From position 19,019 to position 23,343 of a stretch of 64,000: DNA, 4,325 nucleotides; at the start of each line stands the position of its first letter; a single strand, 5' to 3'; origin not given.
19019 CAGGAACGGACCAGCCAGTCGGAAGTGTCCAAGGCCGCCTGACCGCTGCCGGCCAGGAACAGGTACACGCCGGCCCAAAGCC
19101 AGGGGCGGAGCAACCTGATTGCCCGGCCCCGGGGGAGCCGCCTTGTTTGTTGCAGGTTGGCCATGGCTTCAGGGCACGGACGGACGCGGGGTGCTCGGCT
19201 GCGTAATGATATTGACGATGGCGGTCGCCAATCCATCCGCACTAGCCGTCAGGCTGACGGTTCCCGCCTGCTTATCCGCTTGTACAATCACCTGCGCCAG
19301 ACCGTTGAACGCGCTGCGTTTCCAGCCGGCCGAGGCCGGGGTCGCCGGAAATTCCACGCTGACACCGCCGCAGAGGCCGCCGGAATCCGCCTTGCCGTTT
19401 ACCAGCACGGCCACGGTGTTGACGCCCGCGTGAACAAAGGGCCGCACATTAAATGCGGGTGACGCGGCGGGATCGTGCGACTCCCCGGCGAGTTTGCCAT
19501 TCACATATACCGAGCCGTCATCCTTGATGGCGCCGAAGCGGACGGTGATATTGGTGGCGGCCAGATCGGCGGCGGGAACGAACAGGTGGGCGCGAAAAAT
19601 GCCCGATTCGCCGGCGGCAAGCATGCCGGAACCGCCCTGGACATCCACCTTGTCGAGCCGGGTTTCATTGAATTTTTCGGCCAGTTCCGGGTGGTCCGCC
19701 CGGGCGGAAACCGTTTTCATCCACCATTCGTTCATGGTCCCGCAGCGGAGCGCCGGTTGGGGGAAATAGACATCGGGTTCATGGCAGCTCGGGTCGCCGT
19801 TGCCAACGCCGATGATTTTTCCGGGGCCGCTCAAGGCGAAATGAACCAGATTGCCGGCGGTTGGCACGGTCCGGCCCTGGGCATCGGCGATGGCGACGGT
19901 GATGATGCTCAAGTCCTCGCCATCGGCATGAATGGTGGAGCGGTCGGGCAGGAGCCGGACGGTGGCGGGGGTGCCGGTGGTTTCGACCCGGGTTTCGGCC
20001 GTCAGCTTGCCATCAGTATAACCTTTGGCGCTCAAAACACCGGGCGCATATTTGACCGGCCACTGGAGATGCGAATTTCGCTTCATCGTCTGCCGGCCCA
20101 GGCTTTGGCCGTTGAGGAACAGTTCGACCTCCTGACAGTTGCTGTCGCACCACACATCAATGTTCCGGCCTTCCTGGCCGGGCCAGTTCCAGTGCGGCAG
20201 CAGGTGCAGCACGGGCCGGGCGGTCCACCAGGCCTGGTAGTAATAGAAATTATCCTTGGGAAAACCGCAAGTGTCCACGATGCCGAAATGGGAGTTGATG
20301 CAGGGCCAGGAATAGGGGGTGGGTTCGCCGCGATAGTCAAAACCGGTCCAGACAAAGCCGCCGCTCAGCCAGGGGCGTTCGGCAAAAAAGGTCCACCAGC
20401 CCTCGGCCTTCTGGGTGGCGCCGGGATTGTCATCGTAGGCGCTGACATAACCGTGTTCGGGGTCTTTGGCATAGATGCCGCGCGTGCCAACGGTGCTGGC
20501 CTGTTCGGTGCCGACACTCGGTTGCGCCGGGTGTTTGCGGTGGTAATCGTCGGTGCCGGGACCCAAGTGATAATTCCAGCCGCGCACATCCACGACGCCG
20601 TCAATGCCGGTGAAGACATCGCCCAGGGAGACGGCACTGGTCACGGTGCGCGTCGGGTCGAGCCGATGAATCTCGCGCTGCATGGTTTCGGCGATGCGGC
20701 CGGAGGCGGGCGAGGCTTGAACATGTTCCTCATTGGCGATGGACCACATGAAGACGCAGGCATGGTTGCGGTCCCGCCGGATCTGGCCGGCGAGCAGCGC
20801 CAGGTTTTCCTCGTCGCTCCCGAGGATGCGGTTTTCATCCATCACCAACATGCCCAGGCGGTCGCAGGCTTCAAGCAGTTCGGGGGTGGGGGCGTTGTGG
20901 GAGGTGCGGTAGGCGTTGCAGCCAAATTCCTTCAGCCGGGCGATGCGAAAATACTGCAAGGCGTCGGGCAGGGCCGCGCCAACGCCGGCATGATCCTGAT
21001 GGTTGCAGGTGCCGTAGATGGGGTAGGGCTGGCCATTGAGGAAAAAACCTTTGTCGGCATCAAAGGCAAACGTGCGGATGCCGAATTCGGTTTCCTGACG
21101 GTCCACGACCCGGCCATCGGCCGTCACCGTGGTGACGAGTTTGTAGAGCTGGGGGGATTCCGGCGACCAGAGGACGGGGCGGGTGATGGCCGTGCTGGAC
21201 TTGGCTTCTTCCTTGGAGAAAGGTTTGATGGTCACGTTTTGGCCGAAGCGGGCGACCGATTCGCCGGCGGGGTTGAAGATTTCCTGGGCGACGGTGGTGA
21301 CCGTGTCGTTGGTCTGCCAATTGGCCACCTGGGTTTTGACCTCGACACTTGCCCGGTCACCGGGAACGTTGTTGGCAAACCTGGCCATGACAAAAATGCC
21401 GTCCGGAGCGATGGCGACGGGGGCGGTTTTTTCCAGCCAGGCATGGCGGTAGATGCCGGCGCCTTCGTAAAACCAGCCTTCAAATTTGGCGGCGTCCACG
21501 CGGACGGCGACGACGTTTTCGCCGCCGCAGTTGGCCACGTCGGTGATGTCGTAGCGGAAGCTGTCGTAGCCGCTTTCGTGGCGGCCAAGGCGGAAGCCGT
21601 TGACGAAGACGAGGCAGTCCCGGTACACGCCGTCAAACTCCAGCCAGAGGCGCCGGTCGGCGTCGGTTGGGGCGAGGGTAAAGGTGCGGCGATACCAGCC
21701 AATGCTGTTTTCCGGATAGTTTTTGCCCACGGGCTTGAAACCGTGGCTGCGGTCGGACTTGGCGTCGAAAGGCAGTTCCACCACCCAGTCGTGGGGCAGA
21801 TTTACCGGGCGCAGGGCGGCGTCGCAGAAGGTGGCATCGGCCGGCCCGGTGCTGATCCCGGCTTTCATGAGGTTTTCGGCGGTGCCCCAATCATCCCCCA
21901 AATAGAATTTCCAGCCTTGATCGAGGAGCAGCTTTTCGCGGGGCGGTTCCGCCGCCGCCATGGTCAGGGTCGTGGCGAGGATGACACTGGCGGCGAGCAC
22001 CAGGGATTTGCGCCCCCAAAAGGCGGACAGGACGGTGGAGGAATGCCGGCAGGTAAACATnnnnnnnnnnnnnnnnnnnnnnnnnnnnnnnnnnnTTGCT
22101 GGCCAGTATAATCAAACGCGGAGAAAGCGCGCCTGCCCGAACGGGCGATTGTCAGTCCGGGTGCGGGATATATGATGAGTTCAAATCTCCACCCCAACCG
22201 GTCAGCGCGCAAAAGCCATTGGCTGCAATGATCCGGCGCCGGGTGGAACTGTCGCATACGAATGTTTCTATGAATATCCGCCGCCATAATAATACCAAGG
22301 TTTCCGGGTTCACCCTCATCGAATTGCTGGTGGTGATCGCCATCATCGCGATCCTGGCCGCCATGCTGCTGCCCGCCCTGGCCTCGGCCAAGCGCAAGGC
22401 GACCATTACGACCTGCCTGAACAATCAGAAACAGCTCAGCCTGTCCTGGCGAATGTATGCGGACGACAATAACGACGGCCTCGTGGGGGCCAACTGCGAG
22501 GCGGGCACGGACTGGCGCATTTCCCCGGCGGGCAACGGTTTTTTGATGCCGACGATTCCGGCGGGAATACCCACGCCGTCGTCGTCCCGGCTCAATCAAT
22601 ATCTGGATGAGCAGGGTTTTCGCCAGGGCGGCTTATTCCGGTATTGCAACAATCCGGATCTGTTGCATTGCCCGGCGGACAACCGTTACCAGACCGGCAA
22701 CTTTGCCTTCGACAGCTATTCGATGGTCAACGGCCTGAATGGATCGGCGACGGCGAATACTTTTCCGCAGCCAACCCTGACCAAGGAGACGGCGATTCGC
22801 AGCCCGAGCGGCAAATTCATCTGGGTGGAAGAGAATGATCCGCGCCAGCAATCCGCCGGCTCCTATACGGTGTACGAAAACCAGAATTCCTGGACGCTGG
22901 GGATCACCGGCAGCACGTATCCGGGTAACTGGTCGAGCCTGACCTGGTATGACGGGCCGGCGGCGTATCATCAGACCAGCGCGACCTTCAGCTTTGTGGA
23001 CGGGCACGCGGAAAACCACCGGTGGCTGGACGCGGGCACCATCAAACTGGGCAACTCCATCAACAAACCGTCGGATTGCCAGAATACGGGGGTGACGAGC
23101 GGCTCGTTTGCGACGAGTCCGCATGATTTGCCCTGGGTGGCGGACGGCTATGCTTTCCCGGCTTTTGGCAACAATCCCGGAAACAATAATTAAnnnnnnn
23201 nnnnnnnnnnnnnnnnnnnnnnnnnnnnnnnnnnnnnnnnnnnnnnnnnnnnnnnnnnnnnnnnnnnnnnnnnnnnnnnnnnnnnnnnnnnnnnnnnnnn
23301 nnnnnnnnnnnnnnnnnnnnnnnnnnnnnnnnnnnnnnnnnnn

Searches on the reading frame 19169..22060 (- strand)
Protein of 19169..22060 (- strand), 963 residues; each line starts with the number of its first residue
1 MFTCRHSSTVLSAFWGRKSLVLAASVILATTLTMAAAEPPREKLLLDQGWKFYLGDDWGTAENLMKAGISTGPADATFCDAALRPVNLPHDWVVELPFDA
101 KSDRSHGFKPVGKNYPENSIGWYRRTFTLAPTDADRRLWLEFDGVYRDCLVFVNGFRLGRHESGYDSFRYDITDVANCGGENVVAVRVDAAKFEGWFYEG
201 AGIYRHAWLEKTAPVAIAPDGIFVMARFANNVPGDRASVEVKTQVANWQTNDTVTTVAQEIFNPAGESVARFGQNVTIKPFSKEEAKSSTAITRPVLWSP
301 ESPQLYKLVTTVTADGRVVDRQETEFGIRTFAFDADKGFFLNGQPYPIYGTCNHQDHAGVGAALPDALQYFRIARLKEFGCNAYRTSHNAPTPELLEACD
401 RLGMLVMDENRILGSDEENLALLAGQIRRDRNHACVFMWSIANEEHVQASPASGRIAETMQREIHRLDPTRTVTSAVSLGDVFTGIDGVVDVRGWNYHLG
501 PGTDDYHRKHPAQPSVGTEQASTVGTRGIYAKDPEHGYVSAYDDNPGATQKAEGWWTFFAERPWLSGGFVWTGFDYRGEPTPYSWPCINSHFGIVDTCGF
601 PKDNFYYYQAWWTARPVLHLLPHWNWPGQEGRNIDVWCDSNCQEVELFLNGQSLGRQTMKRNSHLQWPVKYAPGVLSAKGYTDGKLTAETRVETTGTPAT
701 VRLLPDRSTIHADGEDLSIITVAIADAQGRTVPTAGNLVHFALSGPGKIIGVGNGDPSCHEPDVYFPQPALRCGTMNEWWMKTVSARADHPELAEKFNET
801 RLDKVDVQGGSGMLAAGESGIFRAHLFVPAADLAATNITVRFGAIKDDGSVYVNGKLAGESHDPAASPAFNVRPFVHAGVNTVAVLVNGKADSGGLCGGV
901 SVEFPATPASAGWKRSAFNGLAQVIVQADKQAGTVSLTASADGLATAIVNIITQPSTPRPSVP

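Call 45: search_protein_families(library=pfam, proteins=[window:19169-22060:-], max_evalue=0.001)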
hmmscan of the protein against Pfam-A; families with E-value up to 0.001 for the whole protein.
window:19169-22060:- (963 aa): 9 families
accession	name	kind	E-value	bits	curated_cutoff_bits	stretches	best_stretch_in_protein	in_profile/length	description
PF18565.7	Glyco_hydro2_C5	-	2e-29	101.9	32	2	702-763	2-63/103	Glycoside hydrolase family 2 C-terminal domain 5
PF02837.24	Glyco_hydro_2_N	-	4.7e-25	88.9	28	2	50-210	8-166/169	Glycosyl hydrolases family 2, sugar binding domain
PF02836.23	Glyco_hydro_2_C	-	5.2e-22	78.8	21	1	336-477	5-162/302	Glycosyl hydrolases family 2, TIM barrel domain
PF16355.11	DUF4982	-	2.5e-21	75.8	23.9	1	631-687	1-60/61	Domain of unknown function (DUF4982)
PF00703.27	Glyco_hydro_2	-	3e-18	67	23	1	226-329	10-109/109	Glycosyl hydrolases family 2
PF22666.2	Glyco_hydro_2_N2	-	3.1e-11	44.1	27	1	122-191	51-120/167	Glycosyl hydrolase 2 galactose-binding domain-like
PF13364.12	BetaGal_ABD2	-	3.7e-09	37.8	23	0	116-190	32-108/112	Beta-galactosidase second all-beta domain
PF09134.16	Invasin_D3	-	5e-07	30.6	33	1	702-752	6-55/98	Invasin, domain 3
PF21467.3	BetaGal_gal-bd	-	1.8e-06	28.4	27.3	0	121-161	2-40/62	Beta-galactosidase, galactose-binding domain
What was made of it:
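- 19169..22060 (-): GH2 glycosidase (963 aa), the family type that most often recurs next to relatives. Pfam (call 45).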

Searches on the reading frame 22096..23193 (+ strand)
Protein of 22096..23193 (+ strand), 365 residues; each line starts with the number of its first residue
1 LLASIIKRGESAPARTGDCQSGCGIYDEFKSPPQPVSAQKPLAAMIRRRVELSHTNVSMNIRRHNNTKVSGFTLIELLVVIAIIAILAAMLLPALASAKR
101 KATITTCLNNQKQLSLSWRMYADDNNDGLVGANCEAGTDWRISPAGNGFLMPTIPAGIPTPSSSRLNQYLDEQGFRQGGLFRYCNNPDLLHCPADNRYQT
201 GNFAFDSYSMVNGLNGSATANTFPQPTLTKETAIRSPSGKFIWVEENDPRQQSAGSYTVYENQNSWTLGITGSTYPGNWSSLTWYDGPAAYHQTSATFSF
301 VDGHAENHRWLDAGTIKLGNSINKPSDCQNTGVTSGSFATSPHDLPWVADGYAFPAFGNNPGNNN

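Call 13: search_protein_families(library=pfam, proteins=[window:22096-23193:+], max_evalue=0.01)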
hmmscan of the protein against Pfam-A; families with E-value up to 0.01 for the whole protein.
window:22096-23193:+ (365 aa): 1 family
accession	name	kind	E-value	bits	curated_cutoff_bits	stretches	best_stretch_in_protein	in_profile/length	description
PF07963.17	N_methyl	-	2.4e-08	33.7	21.2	1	68-92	3-27/27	Prokaryotic N-terminal methylation motif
